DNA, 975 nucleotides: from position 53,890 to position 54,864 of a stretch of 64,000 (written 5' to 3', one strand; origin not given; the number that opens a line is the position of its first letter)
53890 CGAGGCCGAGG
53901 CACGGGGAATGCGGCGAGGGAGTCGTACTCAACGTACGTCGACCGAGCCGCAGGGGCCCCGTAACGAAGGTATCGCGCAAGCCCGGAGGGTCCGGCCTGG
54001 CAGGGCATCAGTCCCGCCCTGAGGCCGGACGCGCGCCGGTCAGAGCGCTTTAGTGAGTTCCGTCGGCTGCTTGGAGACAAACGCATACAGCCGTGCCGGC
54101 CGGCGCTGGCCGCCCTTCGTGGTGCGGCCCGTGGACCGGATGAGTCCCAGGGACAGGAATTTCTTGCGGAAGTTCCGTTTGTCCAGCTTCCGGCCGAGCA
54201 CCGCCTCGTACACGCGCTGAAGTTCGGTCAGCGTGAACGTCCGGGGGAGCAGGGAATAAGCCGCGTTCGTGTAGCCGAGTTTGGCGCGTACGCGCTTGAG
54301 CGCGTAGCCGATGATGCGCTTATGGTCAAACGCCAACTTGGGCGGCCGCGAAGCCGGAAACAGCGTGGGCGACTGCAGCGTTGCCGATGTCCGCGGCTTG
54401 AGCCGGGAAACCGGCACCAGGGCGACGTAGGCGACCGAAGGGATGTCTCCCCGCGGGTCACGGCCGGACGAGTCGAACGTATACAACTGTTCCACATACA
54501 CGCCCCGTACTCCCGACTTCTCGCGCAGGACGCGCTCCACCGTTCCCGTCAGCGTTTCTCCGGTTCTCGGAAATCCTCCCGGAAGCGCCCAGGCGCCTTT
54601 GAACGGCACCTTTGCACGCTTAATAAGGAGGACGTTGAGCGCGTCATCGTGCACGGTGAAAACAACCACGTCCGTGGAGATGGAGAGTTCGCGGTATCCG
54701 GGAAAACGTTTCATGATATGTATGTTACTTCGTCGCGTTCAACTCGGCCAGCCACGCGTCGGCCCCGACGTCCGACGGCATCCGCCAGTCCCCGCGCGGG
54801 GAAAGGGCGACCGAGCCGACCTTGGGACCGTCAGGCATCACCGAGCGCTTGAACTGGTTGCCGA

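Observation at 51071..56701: Three copies of a 19-bp palindrome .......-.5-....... mark a putative NrtR regulon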

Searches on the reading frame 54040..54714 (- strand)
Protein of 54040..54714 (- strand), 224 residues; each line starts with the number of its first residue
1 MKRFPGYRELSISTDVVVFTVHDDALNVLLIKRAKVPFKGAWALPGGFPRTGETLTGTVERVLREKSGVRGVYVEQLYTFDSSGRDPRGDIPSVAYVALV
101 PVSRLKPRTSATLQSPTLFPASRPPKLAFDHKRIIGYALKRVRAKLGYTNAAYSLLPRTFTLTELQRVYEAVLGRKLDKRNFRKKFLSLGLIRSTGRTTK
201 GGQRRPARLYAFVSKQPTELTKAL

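Call 7: search_protein_families(library=pfam, proteins=[window:54040-54714:-])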
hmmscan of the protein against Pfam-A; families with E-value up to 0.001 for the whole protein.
window:54040-54714:- (224 aa): 3 families
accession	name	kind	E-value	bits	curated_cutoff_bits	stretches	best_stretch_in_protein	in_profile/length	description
PF21906.2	NrtR_WHD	-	1e-25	90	27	1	153-212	2-61/61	NrtR DNA-binding winged helix domain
PF19368.5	AraR_C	-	5.1e-13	49.5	23.8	1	148-215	1-69/82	AraR C-terminal winged HTH domain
PF00293.34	NUDIX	-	1.3e-11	45.1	21.1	1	16-114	6-108/134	NUDIX domain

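Call 11: find_homologous_proteins(query=window:54040-54714:-)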
Query window:54040-54714:- (224 aa): 7850 proteins with E <= 0.001 among 8000 candidates; the best 120 are listed.
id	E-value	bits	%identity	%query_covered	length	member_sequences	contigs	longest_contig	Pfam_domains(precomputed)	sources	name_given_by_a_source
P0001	4.4e-141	486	100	100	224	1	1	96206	PF21906.3,PF19368.6,PF00293.35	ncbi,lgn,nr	ncbi:MAG TPA: NUDIX domain-containing protein [Candidatus Paceibacterota bacterium]|nr:NUDIX domain-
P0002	1.6e-97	343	72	98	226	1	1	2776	PF21906.3,PF19368.6,PF00293.35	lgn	-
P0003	5.2e-77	276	59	98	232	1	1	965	PF21906.3,PF19368.6,PF00293.35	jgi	-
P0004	1.3e-74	268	57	100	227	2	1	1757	PF21906.3,PF19368.6,PF00293.35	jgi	jgi:8-oxo-dGTP diphosphatase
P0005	1.9e-74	268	59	95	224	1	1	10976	PF21906.3,PF19368.6,PF00293.35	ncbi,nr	ncbi:MAG: NUDIX hydrolase [Patescibacteria group bacterium]|nr:NUDIX hydrolase [Patescibacteria grou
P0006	5.2e-74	266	58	95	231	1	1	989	PF21906.3,PF19368.6,PF00293.35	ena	-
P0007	6.8e-74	266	58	95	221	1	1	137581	PF21906.3,PF19368.6,PF00293.35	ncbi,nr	ncbi:MAG: NUDIX hydrolase [Candidatus Harrisonbacteria bacterium]|nr:NUDIX hydrolase [Candidatus Har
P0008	7.6e-74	266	57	94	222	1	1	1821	PF21906.3,PF19368.6,PF00293.35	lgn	-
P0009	9.0e-74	266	58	99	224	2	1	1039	PF21906.3,PF19368.6,PF00293.35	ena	-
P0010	1.1e-73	265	57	96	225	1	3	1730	PF21906.3,PF19368.6,PF00293.35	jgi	jgi:8-oxo-dGTP diphosphatase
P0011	1.3e-73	265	58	95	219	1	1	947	PF21906.3,PF19368.6,PF00293.35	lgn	-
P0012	2.8e-73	264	58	96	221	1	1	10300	PF21906.3,PF19368.6,PF00293.35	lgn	-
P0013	7.6e-73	263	57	98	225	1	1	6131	PF21906.3,PF19368.6,PF00293.35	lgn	-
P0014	8.1e-73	263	56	95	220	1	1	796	PF21906.3,PF19368.6,PF00293.35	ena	-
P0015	9.6e-73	262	57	98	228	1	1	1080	PF21906.3,PF19368.6,PF00293.35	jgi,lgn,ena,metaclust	metaclust:\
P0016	1.6e-72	262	57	95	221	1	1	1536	PF21906.3,PF19368.6,PF00293.35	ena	-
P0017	1.7e-72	261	57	95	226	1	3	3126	PF21906.3,PF19368.6,PF00293.35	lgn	-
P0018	1.8e-72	261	57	95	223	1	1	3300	PF21906.3,PF19368.6,PF00293.35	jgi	jgi:8-oxo-dGTP diphosphatase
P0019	1.9e-72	261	62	95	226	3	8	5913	PF21906.3,PF19368.6,PF00293.35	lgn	-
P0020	1.9e-72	261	58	95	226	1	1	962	PF21906.3,PF19368.6,PF00293.35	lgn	-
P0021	2.4e-72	261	62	94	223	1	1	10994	PF21906.3,PF19368.6,PF00293.35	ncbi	-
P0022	2.5e-72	261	55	98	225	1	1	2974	PF21906.3,PF19368.6,PF00293.35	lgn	-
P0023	2.6e-72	261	56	95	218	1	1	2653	PF21906.3,PF19368.6,PF00293.35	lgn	-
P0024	3.1e-72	261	51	96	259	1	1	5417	PF21906.3,PF19368.6,PF00293.35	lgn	-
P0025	3.9e-72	260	56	95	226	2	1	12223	PF21906.3,PF19368.6,PF00293.35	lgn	-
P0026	4.2e-72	260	57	94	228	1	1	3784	PF21906.3,PF19368.6,PF00293.35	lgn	-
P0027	4.5e-72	260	57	95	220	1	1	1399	PF21906.3,PF19368.6,PF00293.35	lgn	-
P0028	4.6e-72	260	58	95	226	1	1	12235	PF21906.3,PF19368.6,PF00293.35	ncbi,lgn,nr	ncbi:MAG: NUDIX hydrolase [Candidatus Niyogibacteria bacterium]|nr:NUDIX hydrolase [Candidatus Niyog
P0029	4.7e-72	260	56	94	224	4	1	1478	PF21906.3,PF19368.6,PF00293.35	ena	-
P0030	1.3e-71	259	56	95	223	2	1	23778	PF21906.3,PF19368.6,PF00293.35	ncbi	-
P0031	1.5e-71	258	57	95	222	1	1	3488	PF21906.3,PF19368.6,PF00293.35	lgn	-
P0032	1.5e-71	258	55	95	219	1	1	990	PF21906.3,PF19368.6,PF00293.35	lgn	-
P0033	1.7e-71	258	57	95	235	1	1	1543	PF21906.3,PF19368.6,PF00293.35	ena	-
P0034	1.8e-71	258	56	96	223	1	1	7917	PF21906.3,PF19368.6,PF00293.35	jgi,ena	-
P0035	2.3e-71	258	58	94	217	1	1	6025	PF21906.3,PF19368.6,PF00293.35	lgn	-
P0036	2.3e-71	258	58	93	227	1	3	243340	PF21906.3,PF19368.6,PF00293.35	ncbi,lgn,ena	ncbi:MAG: NUDIX domain-containing protein [Patescibacteria group bacterium]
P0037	3.5e-71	257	55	95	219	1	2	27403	PF21906.3,PF19368.6,PF00293.35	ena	-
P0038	3.6e-71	257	56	95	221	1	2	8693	PF21906.3,PF19368.6,PF00293.35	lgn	-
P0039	4.1e-71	257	57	94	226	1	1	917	PF21906.3,PF19368.6,PF00293.35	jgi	jgi:8-oxo-dGTP diphosphatase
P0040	4.3e-71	257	58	94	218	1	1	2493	PF21906.3,PF19368.6,PF00293.35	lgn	-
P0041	4.3e-71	257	53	100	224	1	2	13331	PF21906.3,PF19368.6,PF00293.35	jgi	jgi:8-oxo-dGTP diphosphatase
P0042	5.0e-71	257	56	95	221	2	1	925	PF21906.3,PF19368.6,PF00293.35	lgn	-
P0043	5.2e-71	257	56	95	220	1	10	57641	PF21906.3,PF19368.6,PF00293.35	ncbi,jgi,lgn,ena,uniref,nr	ncbi:MAG: hypothetical protein A3B86_03560 [Candidatus Yanofskybacteria bacterium RIFCSPHIGHO2_02_FU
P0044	5.3e-71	257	58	94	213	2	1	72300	PF21906.3,PF19368.6,PF00293.35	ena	-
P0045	5.3e-71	257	54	95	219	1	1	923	PF21906.3,PF19368.6,PF00293.35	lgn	-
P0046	5.3e-71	257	55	94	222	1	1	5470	PF21906.3,PF19368.6,PF00293.35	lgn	-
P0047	6.2e-71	256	53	95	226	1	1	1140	PF21906.3,PF19368.6,PF00293.35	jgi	-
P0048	6.6e-71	256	56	97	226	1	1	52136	PF21906.3,PF19368.6,PF00293.35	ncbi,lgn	-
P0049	7.2e-71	256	56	95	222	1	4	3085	PF21906.3,PF19368.6,PF00293.35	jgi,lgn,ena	-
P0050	8.3e-71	256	55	98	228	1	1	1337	PF21906.3,PF19368.6,PF00293.35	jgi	jgi:8-oxo-dGTP diphosphatase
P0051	1.1e-70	256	56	95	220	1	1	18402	PF21906.3,PF19368.6,PF00293.35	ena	-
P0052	1.1e-70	256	55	95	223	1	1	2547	PF21906.3,PF19368.6,PF00293.35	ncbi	-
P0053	1.1e-70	256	57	95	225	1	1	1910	PF21906.3,PF19368.6,PF00293.35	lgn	-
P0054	1.3e-70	255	56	95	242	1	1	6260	PF21906.3,PF19368.6,PF00293.35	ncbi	-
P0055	1.5e-70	255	55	95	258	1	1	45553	PF21906.3,PF19368.6,PF00293.35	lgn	-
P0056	1.6e-70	255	55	95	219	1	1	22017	PF21906.3,PF19368.6,PF00293.35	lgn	-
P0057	1.9e-70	255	55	94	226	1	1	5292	PF21906.3,PF19368.6,PF00293.35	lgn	-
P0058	2.0e-70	255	55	94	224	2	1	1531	PF21906.3,PF19368.6,PF00293.35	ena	-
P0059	2.2e-70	255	54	94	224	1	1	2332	PF21906.3,PF19368.6,PF00293.35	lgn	-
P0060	2.3e-70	254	53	95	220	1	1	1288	PF21906.3,PF19368.6,PF00293.35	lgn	-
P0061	2.3e-70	254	57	95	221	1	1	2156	PF21906.3,PF19368.6,PF00293.35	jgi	jgi:8-oxo-dGTP diphosphatase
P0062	2.7e-70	254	57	94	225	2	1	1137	PF21906.3,PF19368.6,PF00293.35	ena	-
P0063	3.0e-70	254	55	94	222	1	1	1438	PF21906.3,PF19368.6,PF00293.35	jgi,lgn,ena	-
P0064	3.7e-70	254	57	95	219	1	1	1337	PF21906.3,PF19368.6,PF00293.35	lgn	-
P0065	4.2e-70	254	55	95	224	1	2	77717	PF21906.3,PF19368.6,PF00293.35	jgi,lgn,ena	jgi:8-oxo-dGTP diphosphatase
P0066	4.8e-70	253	56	95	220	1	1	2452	PF21906.3,PF19368.6,PF00293.35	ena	-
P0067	4.9e-70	253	57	95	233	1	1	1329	PF21906.3,PF19368.6,PF00293.35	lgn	-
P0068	6.2e-70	253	55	95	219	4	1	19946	PF21906.3,PF19368.6,PF00293.35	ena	-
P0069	7.2e-70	253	53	96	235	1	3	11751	PF21906.3,PF19368.6,PF00293.35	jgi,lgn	-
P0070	7.7e-70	253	54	96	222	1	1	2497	PF21906.3,PF19368.6,PF00293.35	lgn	-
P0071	9.2e-70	253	56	94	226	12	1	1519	PF21906.3,PF19368.6,PF00293.35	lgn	-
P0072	1.0e-69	252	56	96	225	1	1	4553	PF21906.3,PF19368.6,PF00293.35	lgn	-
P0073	1.4e-69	252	56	94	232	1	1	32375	PF21906.3,PF19368.6,PF00293.35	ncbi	-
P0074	1.5e-69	252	55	95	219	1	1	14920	PF21906.3,PF19368.6,PF00293.35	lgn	-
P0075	1.6e-69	252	55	96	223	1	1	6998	PF21906.3,PF19368.6,PF00293.35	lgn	-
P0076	1.6e-69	252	56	94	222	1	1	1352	PF21906.3,PF19368.6,PF00293.35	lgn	-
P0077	2.0e-69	251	54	96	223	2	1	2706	PF21906.3,PF19368.6,PF00293.35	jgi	jgi:8-oxo-dGTP diphosphatase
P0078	2.1e-69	251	61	95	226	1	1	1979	PF21906.3,PF19368.6,PF00293.35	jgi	jgi:8-oxo-dGTP diphosphatase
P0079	2.1e-69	251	55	95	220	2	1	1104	PF21906.3,PF19368.6,PF00293.35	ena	-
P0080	2.1e-69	251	56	94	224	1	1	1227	PF21906.3,PF19368.6,PF00293.35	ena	-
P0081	2.2e-69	251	56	95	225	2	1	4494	PF21906.3,PF19368.6,PF00293.35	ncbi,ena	-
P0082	2.4e-69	251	54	98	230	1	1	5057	PF21906.3,PF19368.6,PF00293.35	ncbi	-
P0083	2.5e-69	251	55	99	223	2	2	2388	PF21906.3,PF19368.6,PF00293.35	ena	-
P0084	2.7e-69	251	55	95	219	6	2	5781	PF21906.3,PF19368.6,PF00293.35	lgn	-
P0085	3.1e-69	251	54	95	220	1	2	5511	PF21906.3,PF19368.6,PF00293.35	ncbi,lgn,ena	-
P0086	3.2e-69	251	56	94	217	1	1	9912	PF21906.3,PF19368.6,PF00293.35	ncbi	-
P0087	3.3e-69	251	53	99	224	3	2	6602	PF21906.3,PF19368.6,PF00293.35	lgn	-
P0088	3.5e-69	251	58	95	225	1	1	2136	PF21906.3,PF19368.6,PF00293.35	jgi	jgi:8-oxo-dGTP diphosphatase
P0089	3.5e-69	251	56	95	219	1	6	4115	PF21906.3,PF19368.6,PF00293.35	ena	-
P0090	3.5e-69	251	56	95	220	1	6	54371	PF21906.3,PF19368.6,PF00293.35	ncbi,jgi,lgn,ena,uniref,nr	ncbi:MAG: hypothetical protein A3B91_02760 [Candidatus Yanofskybacteria bacterium RIFCSPHIGHO2_02_FU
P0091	3.5e-69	251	55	95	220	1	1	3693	PF21906.3,PF19368.6,PF00293.35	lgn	-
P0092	3.9e-69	250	53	96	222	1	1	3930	PF21906.3,PF19368.6,PF00293.35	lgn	-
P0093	5.0e-69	250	55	94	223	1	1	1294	PF21906.3,PF19368.6,PF00293.35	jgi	jgi:8-oxo-dGTP diphosphatase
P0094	5.3e-69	250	54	96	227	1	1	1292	PF21906.3,PF19368.6,PF00293.35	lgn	-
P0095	5.4e-69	250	56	94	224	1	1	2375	PF21906.3,PF19368.6,PF00293.35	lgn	-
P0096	5.5e-69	250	53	99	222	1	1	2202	PF21906.3,PF19368.6,PF00293.35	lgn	-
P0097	5.5e-69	250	51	100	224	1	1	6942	PF21906.3,PF19368.6,PF00293.35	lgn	-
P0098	5.7e-69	250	56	96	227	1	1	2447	PF21906.3,PF19368.6,PF00293.35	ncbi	-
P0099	7.2e-69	250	54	95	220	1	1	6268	PF21906.3,PF19368.6,PF00293.35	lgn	-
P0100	8.8e-69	249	57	94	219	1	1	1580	PF21906.3,PF19368.6,PF00293.35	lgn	-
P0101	1.0e-68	249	53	99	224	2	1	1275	PF21906.3,PF19368.6,PF00293.35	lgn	-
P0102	1.1e-68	249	57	94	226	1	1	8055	PF21906.3,PF19368.6,PF00293.35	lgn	-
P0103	1.2e-68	249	54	96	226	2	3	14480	PF21906.3,PF19368.6,PF00293.35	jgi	jgi:8-oxo-dGTP diphosphatase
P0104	1.2e-68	249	54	95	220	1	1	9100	PF21906.3,PF19368.6,PF00293.35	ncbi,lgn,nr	ncbi:MAG TPA: NUDIX domain-containing protein [Candidatus Paceibacterota bacterium]|nr:NUDIX domain-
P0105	1.3e-68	249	55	95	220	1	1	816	PF21906.3,PF19368.6,PF00293.35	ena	-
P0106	1.5e-68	249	54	95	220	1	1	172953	PF21906.3,PF19368.6,PF00293.35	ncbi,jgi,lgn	ncbi:MAG: NUDIX domain-containing protein [Candidatus Paceibacterota bacterium]|jgi:8-oxo-dGTP dipho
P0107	1.5e-68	249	52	96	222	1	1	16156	PF21906.3,PF19368.6,PF00293.35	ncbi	ncbi:MAG TPA: NUDIX domain-containing protein [Candidatus Paceibacterota bacterium]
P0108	1.7e-68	248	57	96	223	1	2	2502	PF21906.3,PF19368.6,PF00293.35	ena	-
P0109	1.8e-68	248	60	95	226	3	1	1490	PF21906.3,PF19368.6,PF00293.35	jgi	jgi:8-oxo-dGTP diphosphatase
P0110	2.0e-68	248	55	94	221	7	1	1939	PF21906.3,PF19368.6,PF00293.35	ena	-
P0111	2.0e-68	248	51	99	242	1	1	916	PF21906.3,PF19368.6,PF00293.35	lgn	-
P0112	2.2e-68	248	55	96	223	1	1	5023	PF21906.3,PF19368.6,PF00293.35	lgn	-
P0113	2.3e-68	248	55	94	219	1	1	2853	PF21906.3,PF19368.6,PF00293.35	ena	-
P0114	2.4e-68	248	56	96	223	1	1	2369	PF21906.3,PF19368.6,PF00293.35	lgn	-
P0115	2.4e-68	248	58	91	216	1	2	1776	PF21906.3,PF19368.6,PF00293.35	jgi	jgi:8-oxo-dGTP diphosphatase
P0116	2.5e-68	248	54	95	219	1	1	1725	PF21906.3,PF19368.6,PF00293.35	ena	-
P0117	2.7e-68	248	55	88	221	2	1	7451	PF21906.3,PF19368.6,PF00293.35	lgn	-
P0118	3.7e-68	247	51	99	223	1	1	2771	PF21906.3,PF19368.6,PF00293.35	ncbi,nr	ncbi:MAG: NUDIX domain-containing protein [bacterium]|nr:NUDIX domain-containing protein [bacterium]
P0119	4.1e-68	247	52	99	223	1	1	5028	PF21906.3,PF19368.6,PF00293.35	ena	-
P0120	4.6e-68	247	53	99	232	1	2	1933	PF21906.3,PF19368.6,PF00293.35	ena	-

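Call 14: find_related_loci(query=A1, collection=genome_contigs, flank=10000)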
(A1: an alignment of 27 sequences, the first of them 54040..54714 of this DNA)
Query A1 (224 aa) in genome_contigs; peptide patterns used: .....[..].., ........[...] (x = any residue, [..] = any of these).
600 stretches matched a pattern (row limit reached: there are more); 576 encode a relative of the query (tblastn E <= 1e-3); the best 80 are kept; 80 distinct loci.
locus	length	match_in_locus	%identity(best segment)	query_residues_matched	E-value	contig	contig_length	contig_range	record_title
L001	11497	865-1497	55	12-222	3e-77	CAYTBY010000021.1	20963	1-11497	MAG TPA_asm: uncultured Candidatus Saccharibacteria bacterium isolate SRP178908_co1_2 genome assembly, contig: NODE_1597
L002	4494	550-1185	56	11-222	5e-77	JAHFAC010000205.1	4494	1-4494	MAG: Bacteriovoracaceae bacterium isolate nzgw166 NODE_39572_length_4495_cov_2.042981, whole genome shotgun sequence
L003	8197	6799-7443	55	7-222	8e-73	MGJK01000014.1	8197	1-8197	MAG: Candidatus Yanofskybacteria bacterium RIFCSPHIGHO2_01_FULL_44_24 rifcsphigho2_01_scaffold_38967, whole genome shotg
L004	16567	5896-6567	53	1-222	1e-71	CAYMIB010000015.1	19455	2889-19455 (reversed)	MAG TPA_asm: uncultured Candidatus Saccharibacteria bacterium isolate ERP113451_co3_83 genome assembly, contig: NODE_206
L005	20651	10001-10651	52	6-222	1e-70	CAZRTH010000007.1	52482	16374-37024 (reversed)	MAG TPA_asm: uncultured Candidatus Saccharibacteria bacterium isolate SRP193066_co2_80 genome assembly, contig: NODE_228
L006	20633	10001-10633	50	11-222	7e-70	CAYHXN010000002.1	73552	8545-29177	MAG TPA_asm: uncultured Candidatus Saccharibacteria bacterium isolate ERP119705_co17_962 genome assembly, contig: NODE_2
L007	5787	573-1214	51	4-217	1e-66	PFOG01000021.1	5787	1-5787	MAG: Candidatus Portnoybacteria bacterium CG_4_10_14_0_2_um_filter_44_20 CG_4_10_14_0.2_scaffold_8299_c, whole genome sh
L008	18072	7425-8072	51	7-222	2e-66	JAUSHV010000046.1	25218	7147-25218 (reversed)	MAG: bacterium isolate E14_metabat.bin.207_sub E14_k141_1063703, whole genome shotgun sequence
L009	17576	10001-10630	49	7-216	4e-66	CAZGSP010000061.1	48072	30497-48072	MAG TPA_asm: uncultured Pseudomonadales bacterium isolate binchicken_co169_192 genome assembly, contig: k99_517198, whol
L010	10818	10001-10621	49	11-217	7e-66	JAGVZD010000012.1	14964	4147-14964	Candidatus Woesearchaeota archaeon isolate RIFCSPLOWO2_02_FULL_30_14 rifcsplowo2_02_scaffold_5697, whole genome shotgun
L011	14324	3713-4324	50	11-212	4e-64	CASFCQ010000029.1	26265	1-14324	uncultured bacterium isolate O33_L1_396396_idba_bin.150 genome assembly, contig: O33_L1_396396_idba_bin.150.fa_scaffold_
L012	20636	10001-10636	49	7-220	3e-64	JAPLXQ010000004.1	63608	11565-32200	MAG: Candidatus Nomurabacteria bacterium isolate LacPavin_0818_WC45_MAG_33_35 LacPavin_0818_WC45_scaffold_677107, whole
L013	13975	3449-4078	53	7-217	6e-64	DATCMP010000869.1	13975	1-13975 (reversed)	MAG TPA_asm: Thermomicrobiales bacterium isolate SMAG_U7152 k141_17942, whole genome shotgun sequence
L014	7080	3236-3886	48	6-222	2e-63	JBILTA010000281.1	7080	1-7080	MAG: Pirellulaceae bacterium isolate ME2018-07-06_3300042522_group8_bin60 Rohwer_bin1641_scaffold_5372_c1, whole genome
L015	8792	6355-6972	48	11-216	1e-63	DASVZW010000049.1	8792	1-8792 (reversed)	MAG TPA_asm: Patescibacteria group bacterium isolate SMAG_U2638 k141_1394450, whole genome shotgun sequence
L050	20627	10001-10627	47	10-218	3e-59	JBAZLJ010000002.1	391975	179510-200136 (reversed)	MAG: Candidatus Woesearchaeota archaeon isolate SO_2017_LW4_166 scaffold_65_c1_LW137-91_2017, whole genome shotgun seque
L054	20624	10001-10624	46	6-214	1e-58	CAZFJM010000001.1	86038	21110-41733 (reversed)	MAG TPA_asm: Candidatus Woesearchaeota archaeon isolate SRP272421_co1_46 genome assembly, contig: NODE_318_length_86038_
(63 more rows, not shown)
